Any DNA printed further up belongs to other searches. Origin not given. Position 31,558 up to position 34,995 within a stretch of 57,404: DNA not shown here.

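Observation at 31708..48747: Array of five YfhO-like GT-C membrane proteins in a diderm, with no GT-A/GT-B, Wzx/Wzy or polyprenyl-phosphate GT2 partner in the window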

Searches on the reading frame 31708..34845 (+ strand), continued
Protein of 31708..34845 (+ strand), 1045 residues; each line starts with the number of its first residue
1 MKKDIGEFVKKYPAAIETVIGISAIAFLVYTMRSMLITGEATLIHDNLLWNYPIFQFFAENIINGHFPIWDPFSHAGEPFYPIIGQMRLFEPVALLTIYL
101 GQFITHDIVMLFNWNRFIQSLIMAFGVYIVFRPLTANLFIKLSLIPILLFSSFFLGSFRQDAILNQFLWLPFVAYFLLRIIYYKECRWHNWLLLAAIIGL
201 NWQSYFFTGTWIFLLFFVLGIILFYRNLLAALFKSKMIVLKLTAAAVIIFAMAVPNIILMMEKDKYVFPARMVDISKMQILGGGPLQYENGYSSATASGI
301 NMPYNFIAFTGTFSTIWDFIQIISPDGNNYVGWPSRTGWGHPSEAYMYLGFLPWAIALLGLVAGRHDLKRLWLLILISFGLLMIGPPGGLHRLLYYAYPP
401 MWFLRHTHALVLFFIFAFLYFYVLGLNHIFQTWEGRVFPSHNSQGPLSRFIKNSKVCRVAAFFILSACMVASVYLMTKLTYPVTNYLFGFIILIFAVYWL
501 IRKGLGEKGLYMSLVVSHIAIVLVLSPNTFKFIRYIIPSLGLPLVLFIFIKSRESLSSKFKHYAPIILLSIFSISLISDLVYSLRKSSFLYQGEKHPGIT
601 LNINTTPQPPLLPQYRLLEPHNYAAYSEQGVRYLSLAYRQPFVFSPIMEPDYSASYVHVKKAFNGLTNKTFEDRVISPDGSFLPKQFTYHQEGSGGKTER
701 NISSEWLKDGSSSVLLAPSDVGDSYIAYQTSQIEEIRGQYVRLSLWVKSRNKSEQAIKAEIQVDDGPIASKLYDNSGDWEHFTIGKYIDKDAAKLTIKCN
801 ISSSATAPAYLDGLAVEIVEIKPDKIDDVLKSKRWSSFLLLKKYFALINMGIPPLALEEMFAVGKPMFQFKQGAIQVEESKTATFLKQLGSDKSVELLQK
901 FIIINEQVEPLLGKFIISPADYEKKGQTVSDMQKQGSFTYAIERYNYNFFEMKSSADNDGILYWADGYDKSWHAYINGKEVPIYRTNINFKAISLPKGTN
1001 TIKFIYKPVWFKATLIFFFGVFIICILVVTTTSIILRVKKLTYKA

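Call 17: search_protein_families(library=pfam, proteins=[L008:8905-10479:+, L008:10544-11308:+, L008:11305-13755:+, L008:13896-14510:+, L008:3702-4178:+, L006:15322-17088:+, L006:17127-18863:+, L006:18879-20225:+, L006:21769-23187:+], max_evalue=0.01)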
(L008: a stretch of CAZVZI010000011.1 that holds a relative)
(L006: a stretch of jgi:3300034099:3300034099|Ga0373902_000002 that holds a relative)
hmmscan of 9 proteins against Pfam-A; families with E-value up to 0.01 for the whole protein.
L008:8905-10479:+ (524 aa): 0 families

L008:10544-11308:+ (254 aa): 3 families
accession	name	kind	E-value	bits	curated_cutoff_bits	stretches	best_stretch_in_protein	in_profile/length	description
PF00535.33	Glycos_transf_2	-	3.9e-17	63.1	23.3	1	9-140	2-127/168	Glycosyl transferase family 2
PF13641.12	Glyco_tranf_2_3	-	1.7e-06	28.6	27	1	7-131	3-127/230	Glycosyltransferase like family 2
PF10111.15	Glyco_tranf_2_2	-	6.8e-06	26.2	27.3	1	9-122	2-116/276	Glycosyltransferase like family 2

L008:11305-13755:+ (816 aa): 0 families

L008:13896-14510:+ (204 aa): 7 families
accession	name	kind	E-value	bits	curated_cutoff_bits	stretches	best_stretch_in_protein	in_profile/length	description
PF13649.12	Methyltransf_25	-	2.7e-11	44.4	27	1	15-103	1-92/97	Methyltransferase domain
PF13489.12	Methyltransf_23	-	9.1e-10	38.9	27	1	9-152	20-161/164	Methyltransferase domain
PF08241.18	Methyltransf_11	-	1.6e-09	38.7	21.2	1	16-97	1-80/95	Methyltransferase domain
PF08242.18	Methyltransf_12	-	4.6e-09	37.3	30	1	16-98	1-86/98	Methyltransferase domain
PF05175.20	MTS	-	1.7e-06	28.3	23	1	11-115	31-135/170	Methyltransferase small domain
PF13847.12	Methyltransf_31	-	2e-05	24.7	27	1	10-96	2-94/145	Methyltransferase domain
PF05219.18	DREV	-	0.0082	15.7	26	0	11-86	94-161/265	DREV methyltransferase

L008:3702-4178:+ (158 aa): 0 families

L006:15322-17088:+ (588 aa): 0 families

L006:17127-18863:+ (578 aa): 0 families

L006:18879-20225:+ (448 aa): 0 families

L006:21769-23187:+ (472 aa): 0 families

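Call 22: find_encoding_contigs(protein=P0023, flank=10000, max_places=1)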
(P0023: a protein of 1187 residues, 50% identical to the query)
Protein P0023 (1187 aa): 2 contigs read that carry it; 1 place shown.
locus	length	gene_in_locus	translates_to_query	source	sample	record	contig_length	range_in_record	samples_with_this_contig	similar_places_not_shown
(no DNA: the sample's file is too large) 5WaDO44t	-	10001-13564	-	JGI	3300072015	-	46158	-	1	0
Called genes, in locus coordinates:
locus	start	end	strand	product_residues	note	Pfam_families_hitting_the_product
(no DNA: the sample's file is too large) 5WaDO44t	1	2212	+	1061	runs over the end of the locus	PF09586:YfhO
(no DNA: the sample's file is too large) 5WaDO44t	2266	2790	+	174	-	-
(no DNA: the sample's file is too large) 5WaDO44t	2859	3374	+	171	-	-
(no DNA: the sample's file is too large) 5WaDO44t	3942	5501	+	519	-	PF02310:B12-binding, PF04055:Radical_SAM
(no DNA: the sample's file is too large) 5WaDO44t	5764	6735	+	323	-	PF13489:Methyltransf_23, PF07021:MetW (weak), PF08241:Methyltransf_11, PF08242:Methyltransf_12, PF13649:Methyltransf_25, PF13847:Methyltransf_31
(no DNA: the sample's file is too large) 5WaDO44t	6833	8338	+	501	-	PF02310:B12-binding, PF04055:Radical_SAM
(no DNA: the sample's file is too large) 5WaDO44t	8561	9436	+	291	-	PF08003:Methyltransf_9 (weak), PF01728:FtsJ (faint), PF02353:CMAS (weak), PF13489:Methyltransf_23, PF13847:Methyltransf_31, PF08241:Methyltransf_11, PF08242:Methyltransf_12, PF13649:Methyltransf_25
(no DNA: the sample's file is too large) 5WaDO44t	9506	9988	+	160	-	-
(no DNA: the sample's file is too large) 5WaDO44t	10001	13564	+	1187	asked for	PF09586:YfhO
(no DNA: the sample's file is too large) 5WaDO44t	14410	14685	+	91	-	PF01527:HTH_Tnp_1 (weak), PF13518:HTH_28 (weak)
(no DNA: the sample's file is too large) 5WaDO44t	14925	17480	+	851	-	-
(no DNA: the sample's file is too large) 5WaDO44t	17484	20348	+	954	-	PF09586:YfhO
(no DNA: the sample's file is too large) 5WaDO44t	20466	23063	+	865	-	PF09586:YfhO (weak), PF00754:F5_F8_type_C (weak)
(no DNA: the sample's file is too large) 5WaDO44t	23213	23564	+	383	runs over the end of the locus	PF13353:Fer4_12 (weak), PF04055:Radical_SAM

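Call 23: find_encoding_contigs(protein=P0063, flank=10000, max_places=1)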
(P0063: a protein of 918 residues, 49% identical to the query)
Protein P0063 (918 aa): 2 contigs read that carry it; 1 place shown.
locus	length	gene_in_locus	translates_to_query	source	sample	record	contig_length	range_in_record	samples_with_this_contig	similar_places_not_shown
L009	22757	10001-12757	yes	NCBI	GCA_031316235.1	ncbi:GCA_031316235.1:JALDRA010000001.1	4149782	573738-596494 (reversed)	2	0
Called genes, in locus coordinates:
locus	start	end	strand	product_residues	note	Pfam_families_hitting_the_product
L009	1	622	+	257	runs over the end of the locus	PF05711:TylF, PF13578:Methyltransf_24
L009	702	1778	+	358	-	PF04055:Radical_SAM, PF13186:SPASM (weak)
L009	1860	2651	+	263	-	PF13489:Methyltransf_23 (weak), PF08241:Methyltransf_11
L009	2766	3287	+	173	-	-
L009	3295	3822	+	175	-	-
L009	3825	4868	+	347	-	PF04055:Radical_SAM, PF13353:Fer4_12 (weak), PF13186:SPASM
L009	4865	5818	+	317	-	PF13489:Methyltransf_23, PF07021:MetW (weak), PF08241:Methyltransf_11, PF08242:Methyltransf_12, PF13649:Methyltransf_25, PF13847:Methyltransf_31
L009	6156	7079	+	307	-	PF13489:Methyltransf_23, PF07021:MetW, PF08241:Methyltransf_11, PF08242:Methyltransf_12, PF13649:Methyltransf_25, PF13847:Methyltransf_31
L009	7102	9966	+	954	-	PF13385:Laminin_G_3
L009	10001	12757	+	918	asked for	PF09586:YfhO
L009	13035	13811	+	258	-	PF00535:Glycos_transf_2, PF10111:Glyco_tranf_2_2 (weak)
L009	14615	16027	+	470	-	PF01663:Phosphodiest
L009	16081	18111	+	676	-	PF01663:Phosphodiest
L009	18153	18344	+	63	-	-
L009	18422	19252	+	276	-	-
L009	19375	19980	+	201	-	PF00685:Sulfotransfer_1, PF13469:Sulfotransfer_3 (faint)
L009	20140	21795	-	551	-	PF00884:Sulfatase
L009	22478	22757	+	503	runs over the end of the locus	PF02310:B12-binding, PF04055:Radical_SAM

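Call 24: find_encoding_contigs(protein=P0020, flank=10000, max_places=1)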
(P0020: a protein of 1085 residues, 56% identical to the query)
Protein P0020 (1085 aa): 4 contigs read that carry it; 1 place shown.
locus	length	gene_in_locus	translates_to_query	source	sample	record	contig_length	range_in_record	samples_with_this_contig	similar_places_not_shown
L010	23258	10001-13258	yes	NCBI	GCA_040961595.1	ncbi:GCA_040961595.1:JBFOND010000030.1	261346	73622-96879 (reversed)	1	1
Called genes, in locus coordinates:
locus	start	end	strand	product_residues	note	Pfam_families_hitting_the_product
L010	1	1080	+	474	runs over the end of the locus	PF02310:B12-binding, PF04055:Radical_SAM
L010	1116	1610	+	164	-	-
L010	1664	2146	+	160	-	PF01467:CTP_transf_like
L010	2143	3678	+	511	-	PF01467:CTP_transf_like, PF00294:PfkB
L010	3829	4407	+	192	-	PF13580:SIS_2, PF01380:SIS (faint)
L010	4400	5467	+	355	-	PF04055:Radical_SAM, PF13186:SPASM (weak)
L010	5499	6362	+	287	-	PF13292:DXP_synthase_N, PF00456:Transketolase_N, PF00676:E1_dh (weak), PF02775:TPP_enzyme_C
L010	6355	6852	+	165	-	PF02779:Transket_pyr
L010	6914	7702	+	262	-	PF00535:Glycos_transf_2, PF10111:Glyco_tranf_2_2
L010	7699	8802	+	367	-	PF04055:Radical_SAM, PF13186:SPASM (weak)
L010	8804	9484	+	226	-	PF01261:AP_endonuc_2 (faint)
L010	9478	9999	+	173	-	-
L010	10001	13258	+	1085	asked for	PF09586:YfhO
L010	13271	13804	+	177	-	-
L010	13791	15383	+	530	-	PF02310:B12-binding, PF04055:Radical_SAM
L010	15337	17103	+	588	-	-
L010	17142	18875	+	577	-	-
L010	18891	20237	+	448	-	-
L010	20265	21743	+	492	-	PF01943:Polysacc_synt, PF13440:Polysacc_synt_3, PF03023:MurJ (weak), PF01554:MatE (weak)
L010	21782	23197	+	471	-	-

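Call 42: search_solved_structures(query=L008:10544-11308:+, max_evalue=0.001)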
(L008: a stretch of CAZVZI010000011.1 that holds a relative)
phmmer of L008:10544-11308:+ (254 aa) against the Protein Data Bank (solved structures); distinct sequences matched with E-value up to 0.001: 9.
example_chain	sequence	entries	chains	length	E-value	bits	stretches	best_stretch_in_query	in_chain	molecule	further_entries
5ekp_C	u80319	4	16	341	4.3e-07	32.7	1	5-218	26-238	Uncharacterized glycosyltransferase sll0501 | Glycosyltransferase sll0501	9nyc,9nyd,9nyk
9nye_A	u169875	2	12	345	4.5e-07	32.6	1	5-218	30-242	Glycosyltransferase sll0501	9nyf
5eke_A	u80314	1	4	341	7.5e-07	31.9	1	5-216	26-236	Uncharacterized glycosyltransferase sll0501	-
9hwj_A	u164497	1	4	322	6.7e-06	28.8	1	6-180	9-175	Undecaprenyl-phosphate 4-deoxy-4-formamido-L-arabinose transferase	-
9bhc_C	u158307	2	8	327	3.2e-05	26.6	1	6-180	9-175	Undecaprenyl-phosphate 4-deoxy-4-formamido-L-arabinose transferase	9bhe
8vxh_A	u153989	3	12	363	4.2e-05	26.1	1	6-180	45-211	Undecaprenyl-phosphate 4-deoxy-4-formamido-L-arabinose transferase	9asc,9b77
5mlz_A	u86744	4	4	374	0.00016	24.3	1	5-142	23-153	Dolichol monophosphate mannose synthase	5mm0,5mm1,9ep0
2z87_A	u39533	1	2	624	0.00019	24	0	7-81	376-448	Chondroitin synthase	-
2z86_A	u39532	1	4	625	0.00019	24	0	7-81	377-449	Chondroitin synthase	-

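Call 54: search_protein_families(library=ncbifam, proteins=[L008:10544-11308:+, L006:6777-7565:+, L009:13035-13811:+], max_evalue=0.00001)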
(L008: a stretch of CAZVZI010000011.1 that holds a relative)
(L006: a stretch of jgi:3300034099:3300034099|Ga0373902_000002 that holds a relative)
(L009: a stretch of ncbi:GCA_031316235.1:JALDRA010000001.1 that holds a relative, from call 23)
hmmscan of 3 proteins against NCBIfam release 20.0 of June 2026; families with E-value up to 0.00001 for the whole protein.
L008:10544-11308:+ (254 aa): 5 families
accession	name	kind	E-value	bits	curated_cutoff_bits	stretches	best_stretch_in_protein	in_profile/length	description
TIGR03937.1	PgaC_IcaA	equivalog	3.2e-13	49.4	422.3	1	6-129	46-165/407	poly-beta-1,6-N-acetyl-D-glucosamine synthase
NF047588.1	GlcsyltransPgfSStrep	equivalog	5.2e-11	42.3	500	1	6-181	2-169/308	glycosyltransferase PgfS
NF007986.1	PRK10714.1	equivalog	6.7e-08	31.9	529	1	7-181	8-174/316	undecaprenyl-phosphate 4-deoxy-4-formamido-L-arabinose transferase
NF058614.1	PPMAGASynPpgS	equivalog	8.6e-07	28.6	370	1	8-178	3-164/226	polyprenyl-phospho-N-acetylgalactosaminyl synthase PpgS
NF010496.0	PRK13915.1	equivalog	3.6e-06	26.3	262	1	6-104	32-130/307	glucosyl-3-phosphoglycerate synthase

L006:6777-7565:+ (262 aa): 16 families
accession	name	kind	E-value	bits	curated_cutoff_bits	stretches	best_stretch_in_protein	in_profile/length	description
NF047588.1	GlcsyltransPgfSStrep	equivalog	2.5e-14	53.2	500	1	10-140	3-134/308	glycosyltransferase PgfS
TIGR03937.1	PgaC_IcaA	equivalog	2.9e-14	52.8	422.3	1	9-105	46-139/407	poly-beta-1,6-N-acetyl-D-glucosamine synthase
NF007986.1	PRK10714.1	equivalog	1.5e-13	50.5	529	1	11-150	9-149/316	undecaprenyl-phosphate 4-deoxy-4-formamido-L-arabinose transferase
NF010496.0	PRK13915.1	equivalog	1.7e-11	43.8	262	1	9-104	32-129/307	glucosyl-3-phosphoglycerate synthase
TIGR04182.1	glyco_TIGR04182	equivalog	2.4e-10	40.3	325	1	11-209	3-196/293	S-layer glycoprotein N-glycosyltransferase AglJ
NF047683.1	TeichurnBiosyTuaG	equivalog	2.3e-09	37.3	400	1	9-108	7-103/252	teichuronic acid biosynthesis protein TuaG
TIGR04283.1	glyco_like_mftF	equivalog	5.3e-09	36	182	1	10-102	1-83/221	TIGR04283 family arsenosugar biosynthesis glycosyltransferase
NF038302.1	EPS_HpsE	equivalog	7.5e-09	35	300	1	10-107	3-102/307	hormogonium polysaccharide biosynthesis glycosyltransferase HpsE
NF050050.1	ProtGlycPglI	equivalog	1.1e-08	34.8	500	1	9-103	3-95/306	GalNAc(5)-diNAcBac-PP-undecaprenol beta-1,3-glucosyltransferase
NF007482.0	PRK10073.1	equivalog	2.2e-08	33.5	423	1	8-106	6-100/334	glycosyltransferase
TIGR03965.1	mycofact_glyco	equivalog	3.1e-08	32.9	280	1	10-100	76-163/467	mycofactocin biosynthesis glycosyltransferase MftF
NF041875.1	EPS_EpsD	equivalog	1.2e-07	31.4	370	1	10-106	1-94/325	exopolysaccharide biosynthesis glycosyltransferase EpsD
NF045692.1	OglycostaseCruG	equivalog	3.9e-07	29.4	600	1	10-74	43-104/386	2'-O-glycosyltransferase CruG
NF058614.1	PPMAGASynPpgS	equivalog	2.6e-06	27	370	1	12-201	4-194/226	polyprenyl-phospho-N-acetylgalactosaminyl synthase PpgS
NF041391.1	DPhHxTase_Halo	equivalog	4.6e-06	25.8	375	0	15-206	2-186/213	dolichyl-phosphate hexose transferase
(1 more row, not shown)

L009:13035-13811:+ (258 aa): 12 families
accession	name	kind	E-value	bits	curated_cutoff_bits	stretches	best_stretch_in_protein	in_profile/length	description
TIGR03937.1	PgaC_IcaA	equivalog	5.4e-14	52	422.3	1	5-99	45-136/407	poly-beta-1,6-N-acetyl-D-glucosamine synthase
NF047588.1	GlcsyltransPgfSStrep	equivalog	6e-13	48.7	500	1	7-152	3-149/308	glycosyltransferase PgfS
NF007986.1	PRK10714.1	equivalog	4.4e-10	39.1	529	1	7-166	8-169/316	undecaprenyl-phosphate 4-deoxy-4-formamido-L-arabinose transferase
NF010496.0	PRK13915.1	equivalog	2.2e-09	36.9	262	1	6-98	32-126/307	glucosyl-3-phosphoglycerate synthase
NF058614.1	PPMAGASynPpgS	equivalog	9.4e-09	35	370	1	8-198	3-194/226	polyprenyl-phospho-N-acetylgalactosaminyl synthase PpgS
NF047683.1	TeichurnBiosyTuaG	equivalog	1.5e-08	34.6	400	1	4-99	5-97/252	teichuronic acid biosynthesis protein TuaG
TIGR04182.1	glyco_TIGR04182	equivalog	4.7e-08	32.8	325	1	7-205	2-195/293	S-layer glycoprotein N-glycosyltransferase AglJ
TIGR04283.1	glyco_like_mftF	equivalog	2.3e-07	30.7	182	1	7-58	1-49/221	TIGR04283 family arsenosugar biosynthesis glycosyltransferase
NF007482.0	PRK10073.1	equivalog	3.7e-07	29.5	423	1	2-100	3-97/334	glycosyltransferase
NF050050.1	ProtGlycPglI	equivalog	6.3e-07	29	500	1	7-99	4-94/306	GalNAc(5)-diNAcBac-PP-undecaprenol beta-1,3-glucosyltransferase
NF045692.1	OglycostaseCruG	equivalog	2.7e-06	26.6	600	1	7-73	43-107/386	2'-O-glycosyltransferase CruG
NF053846.1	glyco_with_XrtP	equivalog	6e-06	25.2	520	1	8-74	44-106/440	XrtP-associated glycosyltransferase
